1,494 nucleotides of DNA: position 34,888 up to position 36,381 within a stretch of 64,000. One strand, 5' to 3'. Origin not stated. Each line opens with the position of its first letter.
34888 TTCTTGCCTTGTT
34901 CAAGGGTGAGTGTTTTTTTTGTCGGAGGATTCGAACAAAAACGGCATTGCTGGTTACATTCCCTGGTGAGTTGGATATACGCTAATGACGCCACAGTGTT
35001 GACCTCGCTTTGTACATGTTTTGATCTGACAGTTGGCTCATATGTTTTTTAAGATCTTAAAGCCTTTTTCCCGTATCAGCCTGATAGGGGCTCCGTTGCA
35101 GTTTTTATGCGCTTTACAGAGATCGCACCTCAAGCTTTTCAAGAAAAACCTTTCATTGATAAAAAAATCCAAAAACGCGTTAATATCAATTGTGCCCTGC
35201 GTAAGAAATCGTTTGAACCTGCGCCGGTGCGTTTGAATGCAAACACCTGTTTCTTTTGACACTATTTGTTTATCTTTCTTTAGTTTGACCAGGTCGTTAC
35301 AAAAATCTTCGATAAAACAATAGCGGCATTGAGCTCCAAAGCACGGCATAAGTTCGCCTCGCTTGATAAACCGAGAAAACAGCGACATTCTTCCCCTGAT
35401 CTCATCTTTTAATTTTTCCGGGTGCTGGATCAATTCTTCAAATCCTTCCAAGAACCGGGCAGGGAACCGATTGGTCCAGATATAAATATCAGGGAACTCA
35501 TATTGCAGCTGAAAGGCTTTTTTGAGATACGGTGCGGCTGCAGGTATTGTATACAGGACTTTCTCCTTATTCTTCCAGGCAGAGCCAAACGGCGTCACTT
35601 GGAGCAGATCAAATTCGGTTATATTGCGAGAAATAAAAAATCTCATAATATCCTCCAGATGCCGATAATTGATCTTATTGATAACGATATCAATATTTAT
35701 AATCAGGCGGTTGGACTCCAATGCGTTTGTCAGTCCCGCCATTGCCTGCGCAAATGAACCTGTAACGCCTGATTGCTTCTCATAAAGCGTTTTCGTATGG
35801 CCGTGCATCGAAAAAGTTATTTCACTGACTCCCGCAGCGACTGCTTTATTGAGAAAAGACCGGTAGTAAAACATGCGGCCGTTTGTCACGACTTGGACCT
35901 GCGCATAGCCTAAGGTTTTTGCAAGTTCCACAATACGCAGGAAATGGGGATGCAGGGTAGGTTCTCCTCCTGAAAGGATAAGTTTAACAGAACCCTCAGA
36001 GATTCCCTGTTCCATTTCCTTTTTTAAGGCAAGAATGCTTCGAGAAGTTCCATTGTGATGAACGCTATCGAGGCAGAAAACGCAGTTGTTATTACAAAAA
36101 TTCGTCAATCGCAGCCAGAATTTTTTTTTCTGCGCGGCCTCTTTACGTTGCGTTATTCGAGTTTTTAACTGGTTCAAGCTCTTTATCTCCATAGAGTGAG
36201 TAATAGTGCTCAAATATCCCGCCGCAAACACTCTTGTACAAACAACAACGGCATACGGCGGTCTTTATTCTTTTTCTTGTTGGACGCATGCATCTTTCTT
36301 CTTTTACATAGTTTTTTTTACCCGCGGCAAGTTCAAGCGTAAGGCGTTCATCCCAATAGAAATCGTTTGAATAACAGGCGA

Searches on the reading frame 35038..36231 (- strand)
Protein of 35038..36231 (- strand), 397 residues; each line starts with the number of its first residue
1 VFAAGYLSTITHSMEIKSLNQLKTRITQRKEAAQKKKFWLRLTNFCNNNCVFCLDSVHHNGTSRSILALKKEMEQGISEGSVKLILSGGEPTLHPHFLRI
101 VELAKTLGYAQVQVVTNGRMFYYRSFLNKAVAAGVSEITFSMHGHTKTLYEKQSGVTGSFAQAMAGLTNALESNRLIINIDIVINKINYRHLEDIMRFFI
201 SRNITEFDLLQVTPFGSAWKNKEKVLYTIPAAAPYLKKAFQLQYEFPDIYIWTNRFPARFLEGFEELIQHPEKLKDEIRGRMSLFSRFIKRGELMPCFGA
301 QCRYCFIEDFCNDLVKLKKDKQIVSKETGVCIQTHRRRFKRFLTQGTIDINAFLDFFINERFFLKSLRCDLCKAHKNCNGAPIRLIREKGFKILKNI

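Call 4: search_protein_families(library=pfam, proteins=[window:35038-36231:-], max_evalue=0.01)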
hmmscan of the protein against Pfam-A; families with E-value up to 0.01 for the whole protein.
window:35038-36231:- (397 aa): 1 family
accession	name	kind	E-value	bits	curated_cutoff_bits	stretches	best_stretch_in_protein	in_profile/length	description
PF04055.27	Radical_SAM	-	1.6e-20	74.4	29.5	1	42-198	3-165/166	Radical SAM superfamily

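Call 5: search_protein_families(library=ncbifam, proteins=[window:35038-36231:-], max_evalue=0.01)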
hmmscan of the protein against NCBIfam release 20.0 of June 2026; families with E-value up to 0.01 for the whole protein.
window:35038-36231:- (397 aa): 43 families (the best 25 are shown)
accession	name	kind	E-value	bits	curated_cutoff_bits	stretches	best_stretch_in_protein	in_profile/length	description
NF038332.1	rSAM_rare_HxsC4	exception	2.9e-28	99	500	1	25-204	4-186/335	radical SAM protein HxsC4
TIGR03977.1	rSAM_pair_HxsC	equivalog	5e-27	94.5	267.9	1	35-241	24-234/292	His-Xaa-Ser system radical SAM maturase HxsC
TIGR04317.1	W_rSAM_matur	equivalog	2.7e-19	69.5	380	1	35-241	3-211/349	tungsten cofactor oxidoreductase radical SAM maturase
TIGR02668.1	moaA_archaeal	equivalog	3.1e-19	69.1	325.25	1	38-231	12-205/303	GTP 3',8-cyclase MoaA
NF045646.2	rSAM_Se_TrsS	equivalog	2.7e-17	62.4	490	1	40-202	90-254/441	radical SAM (seleno)protein TrsS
NF001199.0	PRK00164.2-1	equivalog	1.7e-16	60.3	231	1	38-221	14-196/308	GTP 3',8-cyclase MoaA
TIGR02666.1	moaA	equivalog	2.1e-16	59.8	284.05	1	40-228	14-208/336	GTP 3',8-cyclase MoaA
NF038283.1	viperin_w_prok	equivalog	4.2e-16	59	180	1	42-220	8-196/281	viperin family antiviral radical SAM protein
NF045702.1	rSAM_GDGT_ether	equivalog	1.1e-15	57.2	450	1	40-201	90-255/486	tetraether lipid synthase Tes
TIGR04054.1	rSAM_NirJ1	equivalog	1.8e-14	53.2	650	1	41-205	41-203/387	putative heme d1 biosynthesis radical SAM protein NirJ1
TIGR04133.1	rSAM_w_lipo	hypoth_equivalog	8e-14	51.3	425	1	28-223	17-213/350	TIGR04133 family radical SAM/SPASM protein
TIGR04545.1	rSAM_ahbD_hemeb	equivalog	8.7e-14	51.7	500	1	41-219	5-182/339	heme b synthase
TIGR04303.1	GeoRSP_rSAM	equivalog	1.2e-13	51.3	400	1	42-225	11-190/325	GeoRSP system radical SAM/SPASM protein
TIGR02109.1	PQQ_syn_pqqE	equivalog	1.7e-13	50.2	381.35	1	40-228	11-198/358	pyrroloquinoline quinone biosynthesis protein PqqE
TIGR04311.1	rSAM_Geo_metal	subfamily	8.4e-13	48.1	400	1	36-222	3-197/423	radical SAM/SPASM family putative metalloenzyme maturase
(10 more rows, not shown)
